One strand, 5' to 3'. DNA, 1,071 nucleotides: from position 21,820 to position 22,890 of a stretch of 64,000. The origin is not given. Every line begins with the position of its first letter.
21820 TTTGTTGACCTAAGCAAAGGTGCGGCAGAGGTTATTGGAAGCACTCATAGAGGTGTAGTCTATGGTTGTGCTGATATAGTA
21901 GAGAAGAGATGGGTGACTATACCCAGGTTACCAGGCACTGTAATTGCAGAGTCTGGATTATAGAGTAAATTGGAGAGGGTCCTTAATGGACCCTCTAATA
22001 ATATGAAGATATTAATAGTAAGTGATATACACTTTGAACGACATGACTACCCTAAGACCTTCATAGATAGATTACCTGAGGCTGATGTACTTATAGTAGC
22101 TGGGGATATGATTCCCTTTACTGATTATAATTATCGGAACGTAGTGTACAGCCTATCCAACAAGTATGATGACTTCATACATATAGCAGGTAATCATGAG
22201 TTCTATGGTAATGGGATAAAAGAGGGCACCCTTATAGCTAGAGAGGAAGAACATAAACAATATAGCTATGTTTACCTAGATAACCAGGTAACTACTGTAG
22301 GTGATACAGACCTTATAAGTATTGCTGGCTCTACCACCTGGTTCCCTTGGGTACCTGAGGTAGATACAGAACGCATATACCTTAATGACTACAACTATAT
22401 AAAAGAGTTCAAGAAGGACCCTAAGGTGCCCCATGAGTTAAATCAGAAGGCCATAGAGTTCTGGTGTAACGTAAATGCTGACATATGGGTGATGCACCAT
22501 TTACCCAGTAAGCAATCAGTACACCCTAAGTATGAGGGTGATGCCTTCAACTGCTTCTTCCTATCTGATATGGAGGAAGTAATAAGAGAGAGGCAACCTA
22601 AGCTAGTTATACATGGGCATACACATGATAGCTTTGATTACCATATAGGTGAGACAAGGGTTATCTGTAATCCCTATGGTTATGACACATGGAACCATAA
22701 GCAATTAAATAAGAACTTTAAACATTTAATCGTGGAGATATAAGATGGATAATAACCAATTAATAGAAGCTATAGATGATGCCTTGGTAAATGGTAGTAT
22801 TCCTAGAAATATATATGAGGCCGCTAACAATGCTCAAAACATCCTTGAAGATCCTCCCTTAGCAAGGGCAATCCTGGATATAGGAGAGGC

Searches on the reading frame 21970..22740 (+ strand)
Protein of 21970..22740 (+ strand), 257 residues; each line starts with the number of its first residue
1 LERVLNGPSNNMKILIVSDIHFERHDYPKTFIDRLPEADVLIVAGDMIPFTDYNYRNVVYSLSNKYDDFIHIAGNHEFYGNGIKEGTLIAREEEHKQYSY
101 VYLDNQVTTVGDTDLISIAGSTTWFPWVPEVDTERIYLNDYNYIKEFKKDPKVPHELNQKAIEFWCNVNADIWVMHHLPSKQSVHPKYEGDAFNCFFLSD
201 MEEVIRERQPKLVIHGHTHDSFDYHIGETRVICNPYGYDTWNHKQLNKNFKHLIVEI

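Call 15: search_protein_families(library=phrogs, proteins=[window:21970-22740:+], max_evalue=0.00001)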
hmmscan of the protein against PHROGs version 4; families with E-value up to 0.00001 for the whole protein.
window:21970-22740:+ (257 aa): 1 family
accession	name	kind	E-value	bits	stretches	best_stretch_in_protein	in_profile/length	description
phrog_1649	-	other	6e-42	144.4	1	10-244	34-277/308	metallo-phosphoesterase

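Call 16: search_protein_families(library=pfam, proteins=[window:21970-22740:+], max_evalue=0.001)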
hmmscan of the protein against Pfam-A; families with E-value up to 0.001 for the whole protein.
window:21970-22740:+ (257 aa): 2 families
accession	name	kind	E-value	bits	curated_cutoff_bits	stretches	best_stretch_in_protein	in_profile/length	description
PF00149.33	Metallophos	-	7.5e-16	59.6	21.5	1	12-220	1-190/191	Calcineurin-like phosphoesterase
PF12850.12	Metallophos_2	-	5.2e-11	43.2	27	1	12-115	1-84/154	Calcineurin-like phosphoesterase superfamily domain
